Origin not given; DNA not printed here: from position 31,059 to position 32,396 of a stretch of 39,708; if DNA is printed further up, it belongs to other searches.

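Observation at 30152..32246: Two overlapping BioB/HydE-like radical SAM paralogs with CX5CX2C instead of the canonical CX3CX2C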

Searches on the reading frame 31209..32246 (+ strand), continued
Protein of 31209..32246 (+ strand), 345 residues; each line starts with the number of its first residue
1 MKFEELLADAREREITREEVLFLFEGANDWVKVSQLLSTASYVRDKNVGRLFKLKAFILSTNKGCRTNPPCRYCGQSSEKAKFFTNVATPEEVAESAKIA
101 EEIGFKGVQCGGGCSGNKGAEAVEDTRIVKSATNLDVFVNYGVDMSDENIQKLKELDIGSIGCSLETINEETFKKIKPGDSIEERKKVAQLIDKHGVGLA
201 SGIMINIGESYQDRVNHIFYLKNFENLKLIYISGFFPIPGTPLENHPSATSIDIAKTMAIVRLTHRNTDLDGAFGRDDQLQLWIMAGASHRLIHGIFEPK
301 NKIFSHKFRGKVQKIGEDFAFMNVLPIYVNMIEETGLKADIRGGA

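Call 25: find_related_loci(query=A1, collection=genome_contigs, flank=10000)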
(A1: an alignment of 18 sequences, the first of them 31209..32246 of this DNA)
Query A1 (345 aa) in genome_contigs; peptide patterns used: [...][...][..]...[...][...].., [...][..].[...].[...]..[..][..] (x = any residue, [..] = any of these).
598 stretches matched a pattern (row limit reached: there are more); 18 encode a relative of the query (tblastn E <= 1e-3); 18 distinct loci.
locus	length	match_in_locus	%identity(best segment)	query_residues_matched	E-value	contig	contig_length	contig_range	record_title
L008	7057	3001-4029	79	1-343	0e+0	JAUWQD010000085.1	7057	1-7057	MAG: Methanosarcinaceae archaeon isolate CSMAG_2493 CSMAG_2493_k141_41971_length_7057_cov_12.9618, whole genome shotgun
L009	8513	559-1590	74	1-341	7e-176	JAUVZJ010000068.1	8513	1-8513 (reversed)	MAG: Methanophagales archaeon isolate CSMAG_1265 CSMAG_1265_k141_792133_length_8513_cov_119.4030, whole genome shotgun s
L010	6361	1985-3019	73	1-344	1e-177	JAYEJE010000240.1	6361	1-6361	MAG: Methanobacteriota archaeon isolate MAG172 MAG172_240, whole genome shotgun sequence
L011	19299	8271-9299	62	1-338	2e-147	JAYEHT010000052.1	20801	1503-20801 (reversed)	MAG: Candidatus Aerophobetes bacterium isolate MAG210 MAG210_52, whole genome shotgun sequence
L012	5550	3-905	68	44-343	2e-146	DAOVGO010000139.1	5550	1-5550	MAG TPA_asm: Methanosarcinales archaeon isolate CSMAG_1137 CSMAG_1137_k141_7392913_length_5550_cov_6.7308, whole genome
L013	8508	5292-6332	54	1-342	7e-124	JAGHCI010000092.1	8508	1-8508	MAG: Candidatus Aerophobetes bacterium isolate AUK278 PB_MBMC_232_c_000000000137, whole genome shotgun sequence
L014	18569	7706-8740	55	1-344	1e-125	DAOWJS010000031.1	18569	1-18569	MAG TPA_asm: Dehalococcoidales bacterium isolate CSMAG_2075 CSMAG_2075_k141_1248380_length_18569_cov_44.5555, whole geno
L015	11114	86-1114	37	1-340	4e-64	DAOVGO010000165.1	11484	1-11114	MAG TPA_asm: Methanosarcinales archaeon isolate CSMAG_1137 CSMAG_1137_k141_2158829_length_11484_cov_26.0000, whole genom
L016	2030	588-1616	36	1-340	3e-64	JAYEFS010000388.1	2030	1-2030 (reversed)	MAG: Methanobacteriota archaeon isolate MAG266 MAG266_402, whole genome shotgun sequence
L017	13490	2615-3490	38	1-294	4e-61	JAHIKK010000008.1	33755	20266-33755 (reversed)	MAG: Candidatus Omnitrophota bacterium isolate KR13_N1.mb.50 KR13_N1.mb.50_k141_7551, whole genome shotgun sequence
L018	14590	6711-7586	40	1-295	3e-59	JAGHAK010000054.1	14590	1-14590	MAG: Elusimicrobia bacterium isolate AUK228 PB_MBMC_182_c_000000000004, whole genome shotgun sequence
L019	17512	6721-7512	25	36-299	9e-15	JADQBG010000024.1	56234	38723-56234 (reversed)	MAG: Actinomycetota bacterium isolate Soudan_30 NODE_274_length_56234_cov_15.600278, whole genome shotgun sequence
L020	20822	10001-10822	24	10-280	9e-14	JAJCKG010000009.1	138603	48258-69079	Bacterium 210820-DFI.6.37 strain DFI.6.37 BCOECCGG_9, whole genome shotgun sequence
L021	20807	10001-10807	22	15-280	5e-12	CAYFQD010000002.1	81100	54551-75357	MAG TPA_asm: uncultured Oscillospiraceae bacterium isolate ERP107106_co1_219 genome assembly, contig: NODE_165_length_81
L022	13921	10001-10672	22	3-219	3e-6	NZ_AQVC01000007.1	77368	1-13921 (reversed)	Porphyromonas somerae DSM 23386 A3GKDRAFT_scaffold_6.7_C, whole genome shotgun sequence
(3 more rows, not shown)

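Call 28: search_protein_representatives(protein=window:31209-32246:+)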
Query: 345 residues. Proteins with E-value up to 0.001 (for the whole library): 544; up to 1e-10: 126; up to 1e-30: 28. The best 150 are listed.
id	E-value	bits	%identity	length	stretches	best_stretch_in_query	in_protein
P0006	9.5e-171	583.6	74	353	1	1-342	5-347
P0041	3.1e-83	296.0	48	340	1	12-341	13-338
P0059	1.9e-75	270.3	42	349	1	1-327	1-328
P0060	3.4e-66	240.0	40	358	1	1-339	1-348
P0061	2.6e-64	233.7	40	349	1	1-338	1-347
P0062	8.8e-58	212.3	38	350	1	1-338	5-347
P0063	3.2e-56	207.2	40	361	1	2-338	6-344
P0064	4.6e-53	196.8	35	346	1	3-341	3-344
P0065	3.0e-52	194.1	40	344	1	3-289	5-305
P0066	1.3e-46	175.5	37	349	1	11-267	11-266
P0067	5.1e-46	173.6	35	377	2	1-289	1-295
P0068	6.8e-46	173.2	33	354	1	2-338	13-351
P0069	2.3e-44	168.2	34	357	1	1-336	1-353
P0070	1.9e-41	158.6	34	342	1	2-291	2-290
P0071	3.4e-40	154.5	35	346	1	5-311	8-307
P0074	2.7e-36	141.7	29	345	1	11-299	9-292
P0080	5.2e-33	130.9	35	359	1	23-292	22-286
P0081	6.3e-33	130.6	32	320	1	19-294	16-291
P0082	6.7e-33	130.5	30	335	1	3-293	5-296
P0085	1.1e-30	123.2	30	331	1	17-300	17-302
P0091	1.7e-29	119.3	31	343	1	1-293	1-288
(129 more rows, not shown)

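Call 31: search_protein_families(library=ncbifam, proteins=[P0066, P0081, P0085, P0091, P0074, P0080, P0071, P0064, P0082, P0068], max_evalue=1e-30)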
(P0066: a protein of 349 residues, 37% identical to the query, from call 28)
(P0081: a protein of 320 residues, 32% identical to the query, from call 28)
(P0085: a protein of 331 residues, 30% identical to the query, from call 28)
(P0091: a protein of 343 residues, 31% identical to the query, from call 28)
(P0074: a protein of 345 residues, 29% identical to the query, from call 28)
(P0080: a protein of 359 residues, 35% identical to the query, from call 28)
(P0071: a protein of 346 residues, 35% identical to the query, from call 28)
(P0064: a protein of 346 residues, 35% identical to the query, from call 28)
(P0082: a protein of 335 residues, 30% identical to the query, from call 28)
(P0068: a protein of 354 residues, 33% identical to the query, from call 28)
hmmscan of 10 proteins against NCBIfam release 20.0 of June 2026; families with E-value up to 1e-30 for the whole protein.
P0066 (349 aa): 1 family
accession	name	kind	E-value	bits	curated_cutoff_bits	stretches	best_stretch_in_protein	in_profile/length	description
TIGR03957.1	rSAM_HmdB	equivalog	1.8e-168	559.6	320.9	1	18-330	4-316/317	5,10-methenyltetrahydromethanopterin hydrogenase cofactor biosynthesis protein HmdB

P0081 (320 aa): 1 family
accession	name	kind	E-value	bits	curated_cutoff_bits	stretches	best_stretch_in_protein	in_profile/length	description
TIGR03957.1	rSAM_HmdB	equivalog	6.7e-34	117.5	320.9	1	14-289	3-279/317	5,10-methenyltetrahydromethanopterin hydrogenase cofactor biosynthesis protein HmdB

P0085 (331 aa): 1 family
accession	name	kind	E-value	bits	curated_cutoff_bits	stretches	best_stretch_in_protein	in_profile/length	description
TIGR03957.1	rSAM_HmdB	equivalog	2.7e-34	118.8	320.9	1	19-295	5-280/317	5,10-methenyltetrahydromethanopterin hydrogenase cofactor biosynthesis protein HmdB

P0091 (343 aa): 1 family
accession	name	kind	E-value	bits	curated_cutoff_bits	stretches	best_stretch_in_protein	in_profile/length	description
TIGR03957.1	rSAM_HmdB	equivalog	6.7e-33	114.2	320.9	1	27-266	12-257/317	5,10-methenyltetrahydromethanopterin hydrogenase cofactor biosynthesis protein HmdB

P0074 (345 aa): 1 family
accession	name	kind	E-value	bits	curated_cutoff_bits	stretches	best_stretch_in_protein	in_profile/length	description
TIGR03957.1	rSAM_HmdB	equivalog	1.6e-39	136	320.9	1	14-284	2-278/317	5,10-methenyltetrahydromethanopterin hydrogenase cofactor biosynthesis protein HmdB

P0080 (359 aa): 1 family
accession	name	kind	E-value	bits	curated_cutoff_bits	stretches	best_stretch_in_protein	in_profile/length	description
TIGR03957.1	rSAM_HmdB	equivalog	4.6e-37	127.9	320.9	1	26-282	12-275/317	5,10-methenyltetrahydromethanopterin hydrogenase cofactor biosynthesis protein HmdB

P0071 (346 aa): 1 family
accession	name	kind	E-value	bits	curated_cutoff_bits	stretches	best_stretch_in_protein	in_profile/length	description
TIGR03957.1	rSAM_HmdB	equivalog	6.7e-41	140.5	320.9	1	26-293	8-282/317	5,10-methenyltetrahydromethanopterin hydrogenase cofactor biosynthesis protein HmdB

P0064 (346 aa): 1 family
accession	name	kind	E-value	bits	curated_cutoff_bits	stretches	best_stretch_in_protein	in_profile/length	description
TIGR03957.1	rSAM_HmdB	equivalog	6.7e-42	143.8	320.9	1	18-265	4-251/317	5,10-methenyltetrahydromethanopterin hydrogenase cofactor biosynthesis protein HmdB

P0082 (335 aa): 1 family
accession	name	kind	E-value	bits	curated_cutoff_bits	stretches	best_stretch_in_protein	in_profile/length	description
TIGR03957.1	rSAM_HmdB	equivalog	6.2e-33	114.3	320.9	1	18-275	2-257/317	5,10-methenyltetrahydromethanopterin hydrogenase cofactor biosynthesis protein HmdB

P0068 (354 aa): 1 family
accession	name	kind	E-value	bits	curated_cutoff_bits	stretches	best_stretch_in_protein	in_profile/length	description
TIGR03957.1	rSAM_HmdB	equivalog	2.4e-47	161.7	320.9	1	38-285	11-257/317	5,10-methenyltetrahydromethanopterin hydrogenase cofactor biosynthesis protein HmdB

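Call 33: find_encoding_contigs(protein=P0041, flank=10000, max_places=1)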
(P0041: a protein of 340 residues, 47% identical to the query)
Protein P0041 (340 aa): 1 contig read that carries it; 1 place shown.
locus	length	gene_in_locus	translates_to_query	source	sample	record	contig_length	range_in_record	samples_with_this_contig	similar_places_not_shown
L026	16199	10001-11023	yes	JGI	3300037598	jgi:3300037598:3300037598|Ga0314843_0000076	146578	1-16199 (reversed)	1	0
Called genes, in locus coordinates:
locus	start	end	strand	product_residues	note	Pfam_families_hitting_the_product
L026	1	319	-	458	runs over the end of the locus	-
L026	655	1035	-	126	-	-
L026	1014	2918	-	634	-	-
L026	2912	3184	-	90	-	-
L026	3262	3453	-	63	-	-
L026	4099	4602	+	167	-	PF21088:MS_channel_1st, PF00924:MS_channel_2nd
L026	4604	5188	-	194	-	-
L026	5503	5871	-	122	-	PF01918:Alba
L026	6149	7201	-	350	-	PF00082:Peptidase_S8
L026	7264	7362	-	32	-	-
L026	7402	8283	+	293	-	PF00432:Prenyltrans (faint), PF13243:SQHop_cyclase_C, PF13249:SQHop_cyclase_N (faint)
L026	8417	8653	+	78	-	-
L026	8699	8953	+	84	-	-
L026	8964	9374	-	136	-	PF08753:NikR_C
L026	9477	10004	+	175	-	PF09605:Trep_Strep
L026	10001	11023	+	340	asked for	PF04055:Radical_SAM, PF06968:BATS (weak)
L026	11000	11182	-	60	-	-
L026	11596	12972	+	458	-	PF01523:PmbA_TldD_1st, PF19290:PmbA_TldD_2nd, PF19289:PmbA_TldD_3rd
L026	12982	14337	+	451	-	PF01523:PmbA_TldD_1st, PF19290:PmbA_TldD_2nd (weak), PF19289:PmbA_TldD_3rd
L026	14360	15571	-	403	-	PF01966:HD, PF19276:HD_assoc_2 (weak)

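Call 34: find_encoding_contigs(protein=P0042, flank=10000, max_places=1)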
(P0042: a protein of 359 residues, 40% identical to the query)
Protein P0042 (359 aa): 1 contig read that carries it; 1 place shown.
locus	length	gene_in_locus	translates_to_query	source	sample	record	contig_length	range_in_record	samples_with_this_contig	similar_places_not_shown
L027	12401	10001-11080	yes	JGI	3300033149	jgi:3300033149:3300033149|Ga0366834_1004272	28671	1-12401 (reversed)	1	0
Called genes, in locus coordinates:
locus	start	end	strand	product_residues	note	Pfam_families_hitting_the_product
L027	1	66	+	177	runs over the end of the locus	PF01661:Macro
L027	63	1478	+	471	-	PF12838:Fer4_7, PF13237:Fer4_10 (weak), PF00037:Fer4 (faint), PF13183:Fer4_8, PF13534:Fer4_17, PF02754:CCG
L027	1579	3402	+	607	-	PF24575:TPR_Slam (weak), PF13432:TPR_16 (weak), PF14559:TPR_19 (weak), PF13371:TPR_9 (weak), PF25063:ARM_TT21_C (weak), PF14559:TPR_19 (weak), PF00515:TPR_1 (weak), PF07719:TPR_2 (weak), +24 more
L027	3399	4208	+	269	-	PF14125:DUF4292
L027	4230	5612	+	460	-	PF01029:NusB, PF22458:RsmF-B_ferredox, PF01209:Ubie_methyltran (weak), PF01728:FtsJ, PF01189:Methyltr_RsmB-F, PF13649:Methyltransf_25 (weak), PF13847:Methyltransf_31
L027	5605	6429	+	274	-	PF03793:PASTA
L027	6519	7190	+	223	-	PF00834:Ribul_P_3_epim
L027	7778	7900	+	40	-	-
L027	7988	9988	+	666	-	PF07715:Plug, PF00593:TonB_dep_Rec_b-barrel, PF25183:OMP_b-brl_4 (faint)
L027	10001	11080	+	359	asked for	PF04055:Radical_SAM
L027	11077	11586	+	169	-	PF03773:ArsP_1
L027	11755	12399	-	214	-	?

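Call 35: find_encoding_contigs(protein=P0027, flank=10000, max_places=2)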
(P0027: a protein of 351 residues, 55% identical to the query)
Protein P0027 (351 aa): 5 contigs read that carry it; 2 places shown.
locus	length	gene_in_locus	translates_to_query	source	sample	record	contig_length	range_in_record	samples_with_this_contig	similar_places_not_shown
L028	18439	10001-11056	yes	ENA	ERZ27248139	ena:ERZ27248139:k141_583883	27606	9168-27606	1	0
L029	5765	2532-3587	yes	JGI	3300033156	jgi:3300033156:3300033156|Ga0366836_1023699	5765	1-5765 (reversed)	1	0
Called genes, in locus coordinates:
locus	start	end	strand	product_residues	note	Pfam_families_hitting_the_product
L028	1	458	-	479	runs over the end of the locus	PF01565:FAD_binding_4, PF02913:FAD-oxidase_C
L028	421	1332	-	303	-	PF01545:Cation_efflux, PF16916:ZT_dimer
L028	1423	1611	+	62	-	PF00830:Ribosomal_L28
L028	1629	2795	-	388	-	PF00478:IMPDH, PF03060:NMO, PF04131:NanE (faint), PF01070:FMN_dh, PF05690:ThiG (faint), PF01645:Glu_synthase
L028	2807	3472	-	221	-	PF03462:PCRF, PF00472:RF-1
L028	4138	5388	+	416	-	PF10633:NPCBM_assoc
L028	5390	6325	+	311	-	PF00005:ABC_tran, PF13304:AAA_21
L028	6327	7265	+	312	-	PF12679:ABC2_membrane_2, PF10920:DUF2705 (faint), PF13346:ABC2_membrane_5 (weak)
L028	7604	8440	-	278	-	PF00909:Ammonium_transp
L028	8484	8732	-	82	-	PF00909:Ammonium_transp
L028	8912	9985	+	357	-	PF01497:Peripla_BP_2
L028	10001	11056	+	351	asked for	PF04055:Radical_SAM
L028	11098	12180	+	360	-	PF01032:FecCD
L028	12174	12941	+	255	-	PF02463:SMC_N (faint), PF00005:ABC_tran, PF13304:AAA_21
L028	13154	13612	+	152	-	PF22381:Staph_reg_Sar_Rot (weak), PF12802:MarR_2, PF01047:MarR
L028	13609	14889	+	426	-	PF02321:OEP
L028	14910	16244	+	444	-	PF25919:BSH_CusB (faint), PF00364:Biotin_lipoyl (faint), PF25917:BSH_RND, PF25973:BSH_CzcB (weak), PF25885:HH_EMRA (faint), PF25881:HH_YBHG, PF23065:PH_SMPa (faint), PF25954:Beta-barrel_RND_2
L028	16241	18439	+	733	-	?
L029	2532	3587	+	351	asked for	PF04055:Radical_SAM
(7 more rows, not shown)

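Call 38: find_related_loci(query=A1, collection=metagenome_contigs, flank=10000)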
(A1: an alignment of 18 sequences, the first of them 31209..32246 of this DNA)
Query A1 (345 aa) in metagenome_contigs; peptide patterns used: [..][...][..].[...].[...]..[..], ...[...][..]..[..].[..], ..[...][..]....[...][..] (x = any residue, [..] = any of these).
600 stretches matched a pattern (row limit reached: there are more); 1 encode a relative of the query (tblastn E <= 1e-3); 1 distinct loci.
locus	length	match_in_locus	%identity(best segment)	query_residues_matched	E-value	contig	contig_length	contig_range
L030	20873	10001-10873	30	3-288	6e-31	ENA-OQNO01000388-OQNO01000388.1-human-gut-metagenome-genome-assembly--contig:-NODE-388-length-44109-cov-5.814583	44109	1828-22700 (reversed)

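Call 53: predict_structure(alignment_id=A2)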
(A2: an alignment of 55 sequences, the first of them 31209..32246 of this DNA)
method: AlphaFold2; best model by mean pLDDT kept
length: 345 residues; sequences in the alignment: 55
mean_pLDDT: 94.1   pTM: 0.93
mean pLDDT of the five models: 94.1, 94.0, 93.7, 93.4, 93.1
residues with pLDDT >= 90: 292; 70-90: 47; 50-70: 5; < 50: 1
segments of 3 or more residues with pLDDT < 50: none
pLDDT, mean of each block of 10 residues (from residue 1): 97 98 97 99 98 96 90 92 84 98 96 87 97 96 88 97 95 96 95 97 96 99 98 94 96 98 98 88 98 91 79 92 95 97 66
secondary structure, 60 per line:
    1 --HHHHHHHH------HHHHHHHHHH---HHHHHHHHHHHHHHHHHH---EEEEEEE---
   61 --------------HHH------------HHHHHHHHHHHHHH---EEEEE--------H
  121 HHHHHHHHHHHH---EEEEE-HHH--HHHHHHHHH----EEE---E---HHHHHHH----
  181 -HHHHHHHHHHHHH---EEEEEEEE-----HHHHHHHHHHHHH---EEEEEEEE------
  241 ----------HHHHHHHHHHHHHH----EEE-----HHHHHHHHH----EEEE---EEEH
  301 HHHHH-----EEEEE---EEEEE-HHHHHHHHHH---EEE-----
elements in order: H3-10 H17-26 H30-47 E51-57 H90-103 E107-111 H120-132 E136-140 H147-155 E160-162 H170-176 H182-194 E198-205 H211-223 E227-234 H251-264 E269-271 H277-285 E290-293 E297-299 H300-305 E311-315 E319-323 H325-334 E338-340

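Call 55: find_encoding_contigs(protein=P0032, flank=10000, max_places=1)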
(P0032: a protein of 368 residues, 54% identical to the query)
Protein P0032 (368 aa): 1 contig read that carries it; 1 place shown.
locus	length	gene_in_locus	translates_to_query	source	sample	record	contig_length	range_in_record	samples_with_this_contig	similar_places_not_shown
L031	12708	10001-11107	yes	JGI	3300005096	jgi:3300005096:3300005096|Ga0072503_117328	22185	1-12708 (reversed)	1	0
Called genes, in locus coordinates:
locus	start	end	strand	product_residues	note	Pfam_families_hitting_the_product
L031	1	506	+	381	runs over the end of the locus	PF02771:Acyl-CoA_dh_N, PF02770:Acyl-CoA_dh_M, PF00441:Acyl-CoA_dh_1, PF08028:Acyl-CoA_dh_2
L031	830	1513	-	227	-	PF00155:Aminotran_1_2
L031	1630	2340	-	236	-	PF12837:Fer4_6 (faint), PF00037:Fer4 (faint), PF13237:Fer4_10 (weak), PF14697:Fer4_21 (weak), PF13187:Fer4_9 (weak)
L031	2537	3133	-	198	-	PF00440:TetR_N, PF16925:TetR_C_13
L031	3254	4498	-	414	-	PF06050:HGD-D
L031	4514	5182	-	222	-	PF00440:TetR_N, PF17932:TetR_C_24 (faint)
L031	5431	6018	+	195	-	PF01965:DJ-1_PfpI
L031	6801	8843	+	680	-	PF07715:Plug, PF00593:TonB_dep_Rec_b-barrel, PF14905:OMP_b-brl_3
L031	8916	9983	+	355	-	PF01497:Peripla_BP_2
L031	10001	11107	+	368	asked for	PF04055:Radical_SAM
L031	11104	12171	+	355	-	PF01032:FecCD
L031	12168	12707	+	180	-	?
